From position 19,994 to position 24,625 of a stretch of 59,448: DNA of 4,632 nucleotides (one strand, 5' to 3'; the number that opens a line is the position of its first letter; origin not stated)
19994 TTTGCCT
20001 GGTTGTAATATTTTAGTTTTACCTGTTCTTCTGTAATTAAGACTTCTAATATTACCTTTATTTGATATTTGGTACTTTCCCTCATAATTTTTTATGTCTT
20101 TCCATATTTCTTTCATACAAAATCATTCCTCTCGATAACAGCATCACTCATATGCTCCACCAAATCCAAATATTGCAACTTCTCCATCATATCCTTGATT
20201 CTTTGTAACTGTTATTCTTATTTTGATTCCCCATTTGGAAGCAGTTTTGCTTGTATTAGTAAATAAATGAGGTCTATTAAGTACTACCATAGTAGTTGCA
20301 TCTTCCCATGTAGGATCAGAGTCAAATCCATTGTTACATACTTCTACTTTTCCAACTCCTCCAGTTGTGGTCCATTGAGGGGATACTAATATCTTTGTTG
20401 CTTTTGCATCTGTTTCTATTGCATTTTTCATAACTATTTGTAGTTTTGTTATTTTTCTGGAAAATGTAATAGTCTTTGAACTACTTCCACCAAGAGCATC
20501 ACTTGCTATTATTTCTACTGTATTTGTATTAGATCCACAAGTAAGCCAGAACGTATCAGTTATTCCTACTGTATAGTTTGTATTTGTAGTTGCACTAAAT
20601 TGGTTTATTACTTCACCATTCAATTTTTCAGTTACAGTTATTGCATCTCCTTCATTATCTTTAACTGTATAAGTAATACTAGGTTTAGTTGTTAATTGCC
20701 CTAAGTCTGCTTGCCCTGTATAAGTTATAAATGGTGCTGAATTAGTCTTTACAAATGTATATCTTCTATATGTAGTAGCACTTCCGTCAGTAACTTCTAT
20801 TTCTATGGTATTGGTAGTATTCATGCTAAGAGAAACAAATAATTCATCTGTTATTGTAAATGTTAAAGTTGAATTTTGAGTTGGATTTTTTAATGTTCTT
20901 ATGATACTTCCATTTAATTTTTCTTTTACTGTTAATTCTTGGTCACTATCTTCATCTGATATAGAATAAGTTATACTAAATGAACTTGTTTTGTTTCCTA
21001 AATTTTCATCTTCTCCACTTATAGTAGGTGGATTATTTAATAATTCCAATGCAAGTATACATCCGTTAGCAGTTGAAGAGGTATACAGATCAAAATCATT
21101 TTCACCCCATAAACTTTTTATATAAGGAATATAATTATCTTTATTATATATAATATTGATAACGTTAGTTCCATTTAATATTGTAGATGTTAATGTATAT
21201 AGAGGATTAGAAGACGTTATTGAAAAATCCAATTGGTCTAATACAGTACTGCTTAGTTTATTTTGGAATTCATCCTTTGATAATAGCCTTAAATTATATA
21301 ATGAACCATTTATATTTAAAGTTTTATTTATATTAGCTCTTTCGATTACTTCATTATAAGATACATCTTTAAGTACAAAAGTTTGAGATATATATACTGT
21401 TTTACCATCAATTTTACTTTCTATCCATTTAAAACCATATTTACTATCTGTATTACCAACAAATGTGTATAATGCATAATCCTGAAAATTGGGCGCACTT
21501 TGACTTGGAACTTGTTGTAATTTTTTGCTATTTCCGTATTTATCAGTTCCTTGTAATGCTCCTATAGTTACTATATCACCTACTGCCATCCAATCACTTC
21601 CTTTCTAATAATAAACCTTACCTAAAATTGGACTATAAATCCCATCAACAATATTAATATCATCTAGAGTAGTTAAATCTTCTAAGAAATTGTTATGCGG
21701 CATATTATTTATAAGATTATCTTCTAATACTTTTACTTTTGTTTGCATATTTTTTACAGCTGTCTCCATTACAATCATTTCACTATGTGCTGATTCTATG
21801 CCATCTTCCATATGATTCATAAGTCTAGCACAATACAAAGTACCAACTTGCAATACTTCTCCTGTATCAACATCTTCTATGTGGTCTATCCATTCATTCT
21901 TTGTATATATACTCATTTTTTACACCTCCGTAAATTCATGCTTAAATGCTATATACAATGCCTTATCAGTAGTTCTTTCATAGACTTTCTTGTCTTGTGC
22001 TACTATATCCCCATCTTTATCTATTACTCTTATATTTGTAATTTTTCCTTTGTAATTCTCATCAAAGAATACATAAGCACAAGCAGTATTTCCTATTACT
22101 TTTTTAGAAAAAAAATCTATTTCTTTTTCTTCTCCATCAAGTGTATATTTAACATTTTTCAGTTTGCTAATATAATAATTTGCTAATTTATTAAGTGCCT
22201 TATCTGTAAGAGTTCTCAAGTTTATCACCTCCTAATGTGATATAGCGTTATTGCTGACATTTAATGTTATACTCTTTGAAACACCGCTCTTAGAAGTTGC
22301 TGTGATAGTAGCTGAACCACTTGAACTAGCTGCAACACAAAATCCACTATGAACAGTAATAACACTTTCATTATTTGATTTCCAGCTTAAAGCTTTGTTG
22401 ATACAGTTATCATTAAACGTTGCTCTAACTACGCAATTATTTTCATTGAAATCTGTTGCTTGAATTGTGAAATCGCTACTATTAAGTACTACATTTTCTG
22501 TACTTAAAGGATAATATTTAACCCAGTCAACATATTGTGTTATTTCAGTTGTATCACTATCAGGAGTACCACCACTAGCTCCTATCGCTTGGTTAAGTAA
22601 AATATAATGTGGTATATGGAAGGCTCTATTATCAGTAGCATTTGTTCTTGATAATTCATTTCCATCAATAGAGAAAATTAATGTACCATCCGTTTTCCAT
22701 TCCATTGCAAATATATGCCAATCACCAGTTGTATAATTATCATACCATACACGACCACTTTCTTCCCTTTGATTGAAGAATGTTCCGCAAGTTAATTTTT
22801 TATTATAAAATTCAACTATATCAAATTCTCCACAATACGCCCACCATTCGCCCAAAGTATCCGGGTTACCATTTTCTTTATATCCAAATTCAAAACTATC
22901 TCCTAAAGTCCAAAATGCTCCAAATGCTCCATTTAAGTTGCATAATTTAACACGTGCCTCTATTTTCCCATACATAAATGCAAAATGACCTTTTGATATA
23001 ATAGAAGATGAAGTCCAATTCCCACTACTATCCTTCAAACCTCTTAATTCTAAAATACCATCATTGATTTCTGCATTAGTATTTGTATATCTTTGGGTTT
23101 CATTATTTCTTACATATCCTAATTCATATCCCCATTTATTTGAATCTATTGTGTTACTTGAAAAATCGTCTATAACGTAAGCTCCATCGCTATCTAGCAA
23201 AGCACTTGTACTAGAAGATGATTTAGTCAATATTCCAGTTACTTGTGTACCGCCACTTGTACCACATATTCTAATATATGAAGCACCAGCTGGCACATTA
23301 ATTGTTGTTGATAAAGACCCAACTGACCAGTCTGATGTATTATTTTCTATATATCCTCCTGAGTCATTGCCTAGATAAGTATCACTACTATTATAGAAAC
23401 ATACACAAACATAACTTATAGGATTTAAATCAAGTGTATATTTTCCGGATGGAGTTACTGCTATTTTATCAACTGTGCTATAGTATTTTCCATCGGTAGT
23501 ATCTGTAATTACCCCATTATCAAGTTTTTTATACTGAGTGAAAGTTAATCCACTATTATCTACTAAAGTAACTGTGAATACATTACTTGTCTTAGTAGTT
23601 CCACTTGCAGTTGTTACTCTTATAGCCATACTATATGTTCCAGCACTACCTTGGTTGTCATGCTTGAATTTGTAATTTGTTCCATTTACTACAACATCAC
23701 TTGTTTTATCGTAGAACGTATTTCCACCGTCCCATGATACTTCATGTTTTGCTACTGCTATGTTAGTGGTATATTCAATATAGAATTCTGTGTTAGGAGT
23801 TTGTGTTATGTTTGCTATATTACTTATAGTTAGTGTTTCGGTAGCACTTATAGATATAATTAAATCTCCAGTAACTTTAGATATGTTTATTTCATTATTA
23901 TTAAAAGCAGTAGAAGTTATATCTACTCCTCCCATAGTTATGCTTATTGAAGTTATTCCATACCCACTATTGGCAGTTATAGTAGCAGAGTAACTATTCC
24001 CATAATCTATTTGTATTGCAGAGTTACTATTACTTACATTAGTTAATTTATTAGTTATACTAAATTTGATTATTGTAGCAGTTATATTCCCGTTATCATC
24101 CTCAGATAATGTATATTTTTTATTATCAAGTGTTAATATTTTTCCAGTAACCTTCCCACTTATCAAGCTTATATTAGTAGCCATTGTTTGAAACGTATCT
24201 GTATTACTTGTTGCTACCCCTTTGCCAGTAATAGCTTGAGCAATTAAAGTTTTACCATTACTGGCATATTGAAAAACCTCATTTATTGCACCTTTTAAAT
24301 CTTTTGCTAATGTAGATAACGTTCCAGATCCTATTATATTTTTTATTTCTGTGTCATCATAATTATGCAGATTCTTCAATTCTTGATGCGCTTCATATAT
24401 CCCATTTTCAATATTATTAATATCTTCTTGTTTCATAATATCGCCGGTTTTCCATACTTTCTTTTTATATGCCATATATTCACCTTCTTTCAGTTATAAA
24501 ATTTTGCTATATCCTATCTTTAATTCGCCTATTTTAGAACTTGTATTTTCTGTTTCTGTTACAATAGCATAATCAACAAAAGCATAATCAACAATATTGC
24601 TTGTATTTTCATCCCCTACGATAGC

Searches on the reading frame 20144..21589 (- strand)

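Call 42: search_protein_families(library=phrogs, proteins=[window:20144-21589:-], max_evalue=0.00001)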
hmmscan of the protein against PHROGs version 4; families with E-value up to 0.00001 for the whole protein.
window:20144-21589:- (481 aa): 4 families
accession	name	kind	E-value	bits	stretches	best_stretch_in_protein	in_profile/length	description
phrog_36643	-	unknown function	1.2e-92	312.4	1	184-481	279-575/575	-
phrog_10993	-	head and packaging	2.2e-56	192.8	2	280-468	356-544/556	Hoc-like head decoration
phrog_2674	-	unknown function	1.8e-25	91.2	2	184-291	87-194/497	-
phrog_16234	-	unknown function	1.1e-17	65.5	1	181-289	87-194/305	-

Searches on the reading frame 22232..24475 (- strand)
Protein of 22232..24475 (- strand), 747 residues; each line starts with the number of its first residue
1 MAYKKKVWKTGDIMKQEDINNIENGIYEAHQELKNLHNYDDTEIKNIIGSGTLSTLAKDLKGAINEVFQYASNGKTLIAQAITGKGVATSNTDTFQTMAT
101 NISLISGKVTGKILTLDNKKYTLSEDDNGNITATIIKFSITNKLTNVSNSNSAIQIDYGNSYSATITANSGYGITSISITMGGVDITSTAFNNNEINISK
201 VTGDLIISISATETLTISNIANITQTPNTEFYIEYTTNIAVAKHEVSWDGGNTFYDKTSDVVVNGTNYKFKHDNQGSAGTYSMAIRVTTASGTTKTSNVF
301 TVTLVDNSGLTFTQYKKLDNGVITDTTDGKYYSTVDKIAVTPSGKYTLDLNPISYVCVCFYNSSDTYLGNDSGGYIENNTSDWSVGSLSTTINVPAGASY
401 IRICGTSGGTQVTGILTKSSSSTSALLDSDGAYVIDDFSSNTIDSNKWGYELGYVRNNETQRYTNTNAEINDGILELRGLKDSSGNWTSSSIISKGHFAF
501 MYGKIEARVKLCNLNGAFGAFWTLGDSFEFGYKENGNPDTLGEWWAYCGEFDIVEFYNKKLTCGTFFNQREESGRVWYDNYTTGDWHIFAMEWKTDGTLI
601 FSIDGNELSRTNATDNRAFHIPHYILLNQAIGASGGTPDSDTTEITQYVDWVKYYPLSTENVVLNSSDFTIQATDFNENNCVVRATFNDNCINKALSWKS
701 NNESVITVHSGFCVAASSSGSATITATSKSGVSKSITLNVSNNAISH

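Call 42: search_protein_families(library=phrogs, proteins=[window:22232-24475:-], max_evalue=0.00001)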
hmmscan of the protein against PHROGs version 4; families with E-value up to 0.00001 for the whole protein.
window:22232-24475:- (747 aa): 2 families
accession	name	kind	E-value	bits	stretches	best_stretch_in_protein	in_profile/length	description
phrog_26419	-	tail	7.9e-12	45.4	1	5-184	302-482/567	tail fiber protein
phrog_17334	-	unknown function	6.4e-09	36.2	1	63-127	115-183/279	-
